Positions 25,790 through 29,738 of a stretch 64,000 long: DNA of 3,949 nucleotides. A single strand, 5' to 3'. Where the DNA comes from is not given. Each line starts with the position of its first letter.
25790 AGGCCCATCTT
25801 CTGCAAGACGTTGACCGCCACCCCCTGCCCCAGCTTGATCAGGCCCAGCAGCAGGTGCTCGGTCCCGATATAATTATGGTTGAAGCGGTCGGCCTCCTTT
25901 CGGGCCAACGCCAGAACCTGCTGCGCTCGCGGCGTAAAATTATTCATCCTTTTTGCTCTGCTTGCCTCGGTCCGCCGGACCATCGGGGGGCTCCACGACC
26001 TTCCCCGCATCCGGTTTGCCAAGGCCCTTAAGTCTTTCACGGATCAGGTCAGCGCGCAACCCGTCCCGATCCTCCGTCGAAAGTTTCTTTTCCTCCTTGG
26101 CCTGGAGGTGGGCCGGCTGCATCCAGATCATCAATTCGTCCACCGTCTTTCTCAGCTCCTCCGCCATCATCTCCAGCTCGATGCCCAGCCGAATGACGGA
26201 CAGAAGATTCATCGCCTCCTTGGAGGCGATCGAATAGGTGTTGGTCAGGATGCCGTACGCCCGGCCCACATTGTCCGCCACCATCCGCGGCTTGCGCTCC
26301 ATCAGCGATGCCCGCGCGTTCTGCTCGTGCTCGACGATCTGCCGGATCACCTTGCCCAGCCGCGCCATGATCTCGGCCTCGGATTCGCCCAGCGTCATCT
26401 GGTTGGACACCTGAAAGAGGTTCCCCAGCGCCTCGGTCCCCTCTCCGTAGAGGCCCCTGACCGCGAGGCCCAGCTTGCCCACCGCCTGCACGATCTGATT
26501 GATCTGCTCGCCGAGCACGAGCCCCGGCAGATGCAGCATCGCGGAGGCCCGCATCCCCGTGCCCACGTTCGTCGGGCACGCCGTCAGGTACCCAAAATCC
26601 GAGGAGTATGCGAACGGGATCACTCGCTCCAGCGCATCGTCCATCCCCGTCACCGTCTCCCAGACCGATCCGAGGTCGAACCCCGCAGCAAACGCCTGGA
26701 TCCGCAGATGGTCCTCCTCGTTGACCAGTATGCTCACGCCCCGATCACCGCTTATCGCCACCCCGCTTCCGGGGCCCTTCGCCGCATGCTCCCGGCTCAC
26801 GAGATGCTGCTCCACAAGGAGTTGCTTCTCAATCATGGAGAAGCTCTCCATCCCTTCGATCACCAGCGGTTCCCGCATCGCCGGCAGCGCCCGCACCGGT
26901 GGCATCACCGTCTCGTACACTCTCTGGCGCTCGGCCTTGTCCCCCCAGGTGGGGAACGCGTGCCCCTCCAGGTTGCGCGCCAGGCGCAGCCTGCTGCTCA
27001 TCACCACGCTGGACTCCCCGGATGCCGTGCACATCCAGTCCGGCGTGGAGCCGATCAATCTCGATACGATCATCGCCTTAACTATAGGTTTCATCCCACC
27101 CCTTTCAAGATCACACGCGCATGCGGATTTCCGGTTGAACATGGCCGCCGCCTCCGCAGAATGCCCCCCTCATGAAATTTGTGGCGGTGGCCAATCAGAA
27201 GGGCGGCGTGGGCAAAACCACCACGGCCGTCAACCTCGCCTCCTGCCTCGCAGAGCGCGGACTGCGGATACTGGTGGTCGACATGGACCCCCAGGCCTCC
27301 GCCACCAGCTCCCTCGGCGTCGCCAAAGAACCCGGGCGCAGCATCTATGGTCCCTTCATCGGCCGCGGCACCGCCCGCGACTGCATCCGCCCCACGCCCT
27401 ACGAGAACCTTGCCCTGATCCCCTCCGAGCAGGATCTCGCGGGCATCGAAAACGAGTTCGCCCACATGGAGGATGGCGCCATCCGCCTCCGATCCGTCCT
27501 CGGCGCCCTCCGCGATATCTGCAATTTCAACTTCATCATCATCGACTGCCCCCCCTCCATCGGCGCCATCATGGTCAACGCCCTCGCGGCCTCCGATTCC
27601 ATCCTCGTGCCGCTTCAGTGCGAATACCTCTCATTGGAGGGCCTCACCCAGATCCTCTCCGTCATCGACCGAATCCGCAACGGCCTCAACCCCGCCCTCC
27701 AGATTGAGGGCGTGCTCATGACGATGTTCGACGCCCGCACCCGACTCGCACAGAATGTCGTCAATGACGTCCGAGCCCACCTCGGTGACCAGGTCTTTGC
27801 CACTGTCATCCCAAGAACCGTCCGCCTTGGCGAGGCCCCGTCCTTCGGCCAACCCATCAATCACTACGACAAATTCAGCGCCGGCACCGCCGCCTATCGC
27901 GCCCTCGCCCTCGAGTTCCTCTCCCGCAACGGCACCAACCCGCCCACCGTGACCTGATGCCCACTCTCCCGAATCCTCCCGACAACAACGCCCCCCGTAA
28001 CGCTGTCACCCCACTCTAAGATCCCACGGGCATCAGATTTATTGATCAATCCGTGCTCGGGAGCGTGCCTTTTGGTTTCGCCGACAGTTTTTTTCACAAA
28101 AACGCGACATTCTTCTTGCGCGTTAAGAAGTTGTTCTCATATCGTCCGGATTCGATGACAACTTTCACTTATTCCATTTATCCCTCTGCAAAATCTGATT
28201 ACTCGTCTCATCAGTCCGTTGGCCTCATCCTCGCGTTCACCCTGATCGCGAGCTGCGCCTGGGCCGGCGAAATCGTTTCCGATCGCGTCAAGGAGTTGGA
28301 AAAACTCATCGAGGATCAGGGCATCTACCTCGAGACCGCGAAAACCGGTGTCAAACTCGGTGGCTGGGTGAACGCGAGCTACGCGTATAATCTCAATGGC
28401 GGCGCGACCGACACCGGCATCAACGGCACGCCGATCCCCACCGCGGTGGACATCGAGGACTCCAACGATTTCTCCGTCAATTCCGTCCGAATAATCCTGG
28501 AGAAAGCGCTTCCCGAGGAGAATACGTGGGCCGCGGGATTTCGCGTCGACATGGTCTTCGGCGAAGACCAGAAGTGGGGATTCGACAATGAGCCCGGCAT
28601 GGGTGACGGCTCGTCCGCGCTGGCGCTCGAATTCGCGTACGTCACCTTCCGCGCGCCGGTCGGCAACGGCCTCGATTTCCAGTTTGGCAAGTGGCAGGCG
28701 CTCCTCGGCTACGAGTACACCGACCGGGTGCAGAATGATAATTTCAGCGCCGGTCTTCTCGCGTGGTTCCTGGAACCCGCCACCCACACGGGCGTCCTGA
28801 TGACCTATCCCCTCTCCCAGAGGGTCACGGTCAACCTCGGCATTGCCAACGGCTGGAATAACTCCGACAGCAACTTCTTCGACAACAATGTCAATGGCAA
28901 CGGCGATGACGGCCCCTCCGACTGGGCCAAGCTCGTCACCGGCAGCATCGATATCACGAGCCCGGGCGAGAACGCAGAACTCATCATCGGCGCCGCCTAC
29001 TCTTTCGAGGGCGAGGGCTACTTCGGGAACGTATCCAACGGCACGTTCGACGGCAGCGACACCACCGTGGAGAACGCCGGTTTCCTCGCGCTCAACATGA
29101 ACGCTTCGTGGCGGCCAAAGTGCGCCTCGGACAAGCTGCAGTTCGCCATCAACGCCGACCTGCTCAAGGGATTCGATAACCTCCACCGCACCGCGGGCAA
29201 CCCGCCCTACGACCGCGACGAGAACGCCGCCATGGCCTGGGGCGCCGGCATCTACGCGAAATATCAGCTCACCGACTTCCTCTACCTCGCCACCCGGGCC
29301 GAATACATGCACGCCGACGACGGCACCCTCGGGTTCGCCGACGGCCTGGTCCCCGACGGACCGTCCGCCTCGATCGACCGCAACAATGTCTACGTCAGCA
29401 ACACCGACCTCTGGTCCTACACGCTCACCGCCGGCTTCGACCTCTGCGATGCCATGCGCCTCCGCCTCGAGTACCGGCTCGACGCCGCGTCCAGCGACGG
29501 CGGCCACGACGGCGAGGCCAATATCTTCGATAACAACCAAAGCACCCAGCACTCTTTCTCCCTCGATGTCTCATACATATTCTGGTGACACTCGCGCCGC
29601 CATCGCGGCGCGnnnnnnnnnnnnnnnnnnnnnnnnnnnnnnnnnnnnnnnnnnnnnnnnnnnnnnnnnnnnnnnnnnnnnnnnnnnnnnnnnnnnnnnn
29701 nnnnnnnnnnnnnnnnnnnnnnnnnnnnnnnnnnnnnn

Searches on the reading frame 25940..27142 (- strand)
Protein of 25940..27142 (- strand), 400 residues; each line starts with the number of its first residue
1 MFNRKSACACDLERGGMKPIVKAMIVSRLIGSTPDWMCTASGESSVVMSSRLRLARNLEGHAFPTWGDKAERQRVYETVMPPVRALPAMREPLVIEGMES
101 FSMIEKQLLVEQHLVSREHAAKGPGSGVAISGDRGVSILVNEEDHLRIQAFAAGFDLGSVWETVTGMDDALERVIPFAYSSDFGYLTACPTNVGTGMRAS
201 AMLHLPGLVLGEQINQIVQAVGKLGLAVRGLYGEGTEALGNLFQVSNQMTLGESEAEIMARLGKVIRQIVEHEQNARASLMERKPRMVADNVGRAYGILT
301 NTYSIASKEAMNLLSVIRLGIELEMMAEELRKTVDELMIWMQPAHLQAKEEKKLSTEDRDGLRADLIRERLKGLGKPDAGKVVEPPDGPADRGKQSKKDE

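Call 3: search_protein_families(library=pfam, proteins=[window:25940-27142:-], max_evalue=0.1)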
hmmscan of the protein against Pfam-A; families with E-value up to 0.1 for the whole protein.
window:25940-27142:- (400 aa): 1 family
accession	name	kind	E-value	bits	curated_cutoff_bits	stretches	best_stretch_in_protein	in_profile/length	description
PF00217.24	ATP-gua_Ptrans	-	4.7e-64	216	22.4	1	98-275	24-202/203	ATP:guanido phosphotransferase, C-terminal catalytic domain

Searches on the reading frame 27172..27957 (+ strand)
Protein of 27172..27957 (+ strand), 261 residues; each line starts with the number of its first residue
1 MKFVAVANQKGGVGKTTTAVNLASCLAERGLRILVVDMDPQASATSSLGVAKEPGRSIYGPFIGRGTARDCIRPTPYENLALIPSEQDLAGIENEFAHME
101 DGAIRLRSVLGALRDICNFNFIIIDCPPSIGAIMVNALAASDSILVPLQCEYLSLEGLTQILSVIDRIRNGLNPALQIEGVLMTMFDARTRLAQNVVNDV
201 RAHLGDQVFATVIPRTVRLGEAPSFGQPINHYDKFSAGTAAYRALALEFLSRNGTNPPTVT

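Call 3: search_protein_families(library=pfam, proteins=[window:27172-27957:+], max_evalue=0.1)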
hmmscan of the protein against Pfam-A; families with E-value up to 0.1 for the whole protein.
window:27172-27957:+ (261 aa): 14 families
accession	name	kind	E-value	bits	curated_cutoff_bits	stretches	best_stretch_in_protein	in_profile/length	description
PF13614.12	AAA_31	-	5.3e-57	193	27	1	1-178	1-177/177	AAA domain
PF01656.29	CbiA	-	2.2e-30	105.6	25.4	1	4-229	1-125/125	CobQ/CobB/MinD/ParA nucleotide binding domain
PF09140.17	MipZ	-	4.2e-12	46.4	20.7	2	3-41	2-40/262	ATPase MipZ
PF10609.15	ParA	-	1.6e-09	38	27.1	1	2-132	4-125/246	NUBPL iron-transfer P-loop NTPase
PF06564.18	CBP_BcsQ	-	2.4e-09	37.5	21.3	1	1-247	1-231/234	Cellulose biosynthesis protein BcsQ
PF00142.24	Fer4_NifH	-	3.1e-09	37.2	25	1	9-48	7-46/271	4Fe-4S iron sulfur cluster binding proteins, NifH/frxC family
PF02374.21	ArsA_ATPase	-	1.5e-06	28.1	24.3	1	3-45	3-44/305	Anion-transporting ATPase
PF07015.17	VirC1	-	0.00025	20.9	24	1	1-40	1-40/231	VirC1 protein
PF00448.28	SRP54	-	0.007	16.5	22.7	1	12-40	11-39/196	SRP54-type protein, GTPase domain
PF16575.11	CLP1_P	-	0.018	15.3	26.6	1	12-44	4-36/188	mRNA cleavage and polyadenylation factor CLP1 P-loop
PF03308.22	MeaB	-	0.027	13.9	23.1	1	12-45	43-76/273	Methylmalonyl Co-A mutase-associated GTPase MeaB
PF03029.23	ATP_bind_1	-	0.031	14.5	27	1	12-44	6-38/240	Conserved hypothetical ATP binding protein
PF13481.12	AAA_25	-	0.039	14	27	1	10-35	41-65/195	AAA domain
PF08197.16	TT_ORF2a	-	0.093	13.2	22.1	0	90-108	23-41/49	pORF2a truncated protein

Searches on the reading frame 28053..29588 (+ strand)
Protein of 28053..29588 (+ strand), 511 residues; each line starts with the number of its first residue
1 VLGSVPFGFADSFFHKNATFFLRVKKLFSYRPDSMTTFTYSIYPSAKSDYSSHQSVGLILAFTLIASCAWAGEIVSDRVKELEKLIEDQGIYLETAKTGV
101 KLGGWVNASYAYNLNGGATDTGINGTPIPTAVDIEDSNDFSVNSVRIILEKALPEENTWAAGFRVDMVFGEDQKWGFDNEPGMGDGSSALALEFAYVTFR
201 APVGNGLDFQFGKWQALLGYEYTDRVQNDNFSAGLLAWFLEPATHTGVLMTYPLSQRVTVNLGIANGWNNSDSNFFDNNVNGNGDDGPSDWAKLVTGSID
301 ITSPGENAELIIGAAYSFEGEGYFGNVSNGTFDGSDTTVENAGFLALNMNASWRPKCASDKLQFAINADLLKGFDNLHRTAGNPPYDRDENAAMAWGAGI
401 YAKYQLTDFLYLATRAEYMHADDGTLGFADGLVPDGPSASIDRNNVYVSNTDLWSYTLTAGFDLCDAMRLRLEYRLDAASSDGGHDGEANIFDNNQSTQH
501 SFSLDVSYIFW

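Call 3: search_protein_families(library=pfam, proteins=[window:28053-29588:+], max_evalue=0.1)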
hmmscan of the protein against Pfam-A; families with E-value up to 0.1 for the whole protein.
window:28053-29588:+ (511 aa): 1 family
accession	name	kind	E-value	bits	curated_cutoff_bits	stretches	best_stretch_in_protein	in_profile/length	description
PF07642.17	BBP2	-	2.5e-42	145.8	26.2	1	100-510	2-339/339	Putative beta-barrel porin-2, OmpL-like. bbp2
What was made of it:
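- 28053..29588 (+): Outer-membrane beta-barrel porin gene (BBP2/OmpL-like). The start is probably the ATG at 28155, which gives a signal-peptide-like N-terminus. It is the first gene of the conserved four-gene block in this clade. Pfam BBP2, E 2.5e-42 (call 3).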
